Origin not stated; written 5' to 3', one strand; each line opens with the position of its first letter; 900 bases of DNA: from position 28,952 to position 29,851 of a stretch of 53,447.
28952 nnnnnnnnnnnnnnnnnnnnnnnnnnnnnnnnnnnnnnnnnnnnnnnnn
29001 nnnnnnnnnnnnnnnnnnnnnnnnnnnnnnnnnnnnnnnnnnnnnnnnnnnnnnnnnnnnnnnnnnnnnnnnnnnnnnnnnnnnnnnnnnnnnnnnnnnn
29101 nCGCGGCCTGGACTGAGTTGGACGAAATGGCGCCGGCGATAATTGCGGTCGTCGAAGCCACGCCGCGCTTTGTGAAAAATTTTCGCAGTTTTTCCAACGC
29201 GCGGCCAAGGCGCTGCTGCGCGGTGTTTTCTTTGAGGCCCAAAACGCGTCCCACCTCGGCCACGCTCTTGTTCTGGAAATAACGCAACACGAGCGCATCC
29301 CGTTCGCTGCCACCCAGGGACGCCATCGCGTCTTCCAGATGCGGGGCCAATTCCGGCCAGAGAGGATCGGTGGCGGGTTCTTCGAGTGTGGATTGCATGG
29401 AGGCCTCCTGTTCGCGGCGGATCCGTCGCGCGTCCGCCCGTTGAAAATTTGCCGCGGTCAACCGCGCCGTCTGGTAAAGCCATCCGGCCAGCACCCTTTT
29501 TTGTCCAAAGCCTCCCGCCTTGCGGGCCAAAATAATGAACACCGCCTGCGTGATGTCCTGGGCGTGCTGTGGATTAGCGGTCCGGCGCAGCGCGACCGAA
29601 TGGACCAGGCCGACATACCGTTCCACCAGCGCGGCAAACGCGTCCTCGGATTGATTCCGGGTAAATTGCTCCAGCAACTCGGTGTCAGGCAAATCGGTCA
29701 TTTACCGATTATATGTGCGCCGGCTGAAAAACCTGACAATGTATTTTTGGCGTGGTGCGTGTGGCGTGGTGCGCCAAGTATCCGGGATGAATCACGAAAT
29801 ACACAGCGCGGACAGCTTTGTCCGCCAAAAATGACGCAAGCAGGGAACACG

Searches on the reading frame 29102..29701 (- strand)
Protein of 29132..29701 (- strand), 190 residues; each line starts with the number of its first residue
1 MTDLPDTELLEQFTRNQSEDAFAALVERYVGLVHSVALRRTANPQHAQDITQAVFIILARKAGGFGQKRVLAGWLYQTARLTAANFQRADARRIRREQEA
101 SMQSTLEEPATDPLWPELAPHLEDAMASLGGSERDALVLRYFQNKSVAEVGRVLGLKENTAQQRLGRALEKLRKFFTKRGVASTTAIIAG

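Call 33: find_related_loci(query=A1, collection=genome_contigs, flank=2500)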
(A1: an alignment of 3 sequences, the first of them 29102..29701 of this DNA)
Query A1 (200 aa) in genome_contigs; peptide patterns used: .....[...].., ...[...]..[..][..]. (x = any residue, [..] = any of these).
473 stretches matched a pattern; 363 encode a relative of the query (tblastn E <= 1e-3); the best 80 are kept; 79 distinct loci.
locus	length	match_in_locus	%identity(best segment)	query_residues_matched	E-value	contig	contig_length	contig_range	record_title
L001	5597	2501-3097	76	1-199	6e-100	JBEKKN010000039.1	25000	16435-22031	MAG: Verrucomicrobiota bacterium isolate SPRUCE 348 SPRUCE_348_39, whole genome shotgun sequence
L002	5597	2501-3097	76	1-199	8e-99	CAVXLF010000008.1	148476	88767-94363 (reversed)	MAG: uncultured Verrucomicrobiae bacterium isolate MFD04780.bin.2.37 genome assembly, contig: contig_2214, whole genome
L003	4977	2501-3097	76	1-199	7e-99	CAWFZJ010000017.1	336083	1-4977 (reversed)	MAG: uncultured Verrucomicrobiae bacterium isolate MFD05379.bin.3.52 genome assembly, contig: contig_1190, whole genome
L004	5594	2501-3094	75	1-198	3e-98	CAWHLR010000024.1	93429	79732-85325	MAG: uncultured Verrucomicrobiae bacterium isolate MFD04780.bin.2.51 genome assembly, contig: contig_4667, whole genome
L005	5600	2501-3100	74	1-199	3e-95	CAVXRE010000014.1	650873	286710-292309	MAG: uncultured Verrucomicrobiae bacterium isolate MFD01223.bin.1.112 genome assembly, contig: contig_7520, whole genome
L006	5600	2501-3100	72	1-200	3e-93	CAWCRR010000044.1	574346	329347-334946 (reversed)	MAG: uncultured Verrucomicrobiae bacterium isolate MFD09286.bin.2.134 genome assembly, contig: contig_72352, whole genom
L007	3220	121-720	69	1-200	3e-90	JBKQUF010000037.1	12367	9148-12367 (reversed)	MAG: Limisphaerales bacterium isolate SEr2D2E2F__bin_123 SEr2D2E2F_000000032056, whole genome shotgun sequence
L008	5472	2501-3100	67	1-200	4e-88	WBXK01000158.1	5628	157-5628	MAG: Verrucomicrobia bacterium isolate Pedos-510 Ga0133913_10180864, whole genome shotgun sequence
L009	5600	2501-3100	68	1-200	2e-87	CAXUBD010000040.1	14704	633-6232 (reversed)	MAG TPA_asm: uncultured Verrucomicrobiota bacterium isolate public_SRR14722149_metawrap_bin.4 genome assembly, contig: p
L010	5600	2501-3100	68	1-200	2e-84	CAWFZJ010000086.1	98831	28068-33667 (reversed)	MAG: uncultured Verrucomicrobiae bacterium isolate MFD05379.bin.3.52 genome assembly, contig: contig_7037, whole genome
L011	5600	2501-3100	64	1-200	2e-82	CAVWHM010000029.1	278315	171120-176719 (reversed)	MAG: uncultured Verrucomicrobiae bacterium isolate MFD01476.bin.2.105 genome assembly, contig: contig_61875, whole genom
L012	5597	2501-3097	71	2-200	4e-82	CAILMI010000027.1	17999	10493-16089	MAG: uncultured Verrucomicrobia subdivision 3 bacterium isolate KT_bin-0898 genome assembly, contig: bin-0898:27/70, who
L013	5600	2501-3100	63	1-200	4e-80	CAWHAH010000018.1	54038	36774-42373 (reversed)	MAG: uncultured Verrucomicrobiae bacterium isolate MFD01231.bin.2.53 genome assembly, contig: contig_12348, whole genome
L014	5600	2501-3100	67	1-200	1e-78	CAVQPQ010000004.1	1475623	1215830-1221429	MAG: uncultured Verrucomicrobiae bacterium isolate MFD01231.bin.1.54 genome assembly, contig: contig_4024, whole genome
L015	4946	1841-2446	62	1-200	4e-77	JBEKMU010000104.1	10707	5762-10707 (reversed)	MAG: Verrucomicrobiota bacterium isolate SPRUCE 400 SPRUCE_400_104, whole genome shotgun sequence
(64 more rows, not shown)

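Call 70: search_solved_structures(query=window:29132-29701:-, max_evalue=0.001, show_alignments=0)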
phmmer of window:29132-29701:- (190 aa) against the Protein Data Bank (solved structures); distinct sequences matched with E-value up to 0.001: 17.
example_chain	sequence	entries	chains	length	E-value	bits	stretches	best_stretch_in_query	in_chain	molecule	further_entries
9m9d_F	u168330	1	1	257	5e-12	49.4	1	21-177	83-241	ECF RNA polymerase sigma factor SigE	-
9m9e_F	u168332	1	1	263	5.4e-12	49.3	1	21-177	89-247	ECF RNA polymerase sigma factor SigE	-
9m98_F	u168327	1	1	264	5.4e-12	49.3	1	21-177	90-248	ECF RNA polymerase sigma factor SigE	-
5wuq_A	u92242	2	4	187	2.7e-10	43.8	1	16-175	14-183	ECF RNA polymerase sigma factor SigW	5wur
6in7_B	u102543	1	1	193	3.9e-09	40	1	2-174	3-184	RNA polymerase sigma-H factor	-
8z6g_B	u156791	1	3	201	4.3e-09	39.9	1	2-174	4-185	RNA polymerase sigma factor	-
6dv9_F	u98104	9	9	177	2.1e-07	34.3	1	22-181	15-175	ECF RNA polymerase sigma factor SigL | RNA polymerase sigma factor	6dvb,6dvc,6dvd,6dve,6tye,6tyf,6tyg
6dxo_A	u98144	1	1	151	6.4e-07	32.8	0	122-173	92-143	RNA polymerase ECF-subfamily sigma factor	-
6jcy_F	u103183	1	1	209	9.8e-06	28.9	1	7-175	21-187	ECF RNA polymerase sigma factor SigH,ECF RNA polymerase sigma factor SigE,ECF RNA polymera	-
5or5_A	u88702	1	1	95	2.6e-05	27.6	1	4-94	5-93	ECF RNA polymerase sigma-E factor,ECF RNA polymerase sigma factor SigW,ECF RNA polymerase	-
1or7_A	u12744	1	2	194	4.9e-05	26.7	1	4-172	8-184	RNA polymerase sigma-E factor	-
6jbq_F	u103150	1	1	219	7.6e-05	26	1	4-172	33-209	ECF RNA polymerase sigma-E factor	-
4nqw_A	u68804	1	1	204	7.9e-05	26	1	14-174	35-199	ECF RNA polymerase sigma factor SigK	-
2mao_A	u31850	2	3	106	0.00026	24.3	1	4-95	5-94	RNA polymerase sigma factor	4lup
2map_A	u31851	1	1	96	0.00031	24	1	4-94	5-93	RNA polymerase sigma factor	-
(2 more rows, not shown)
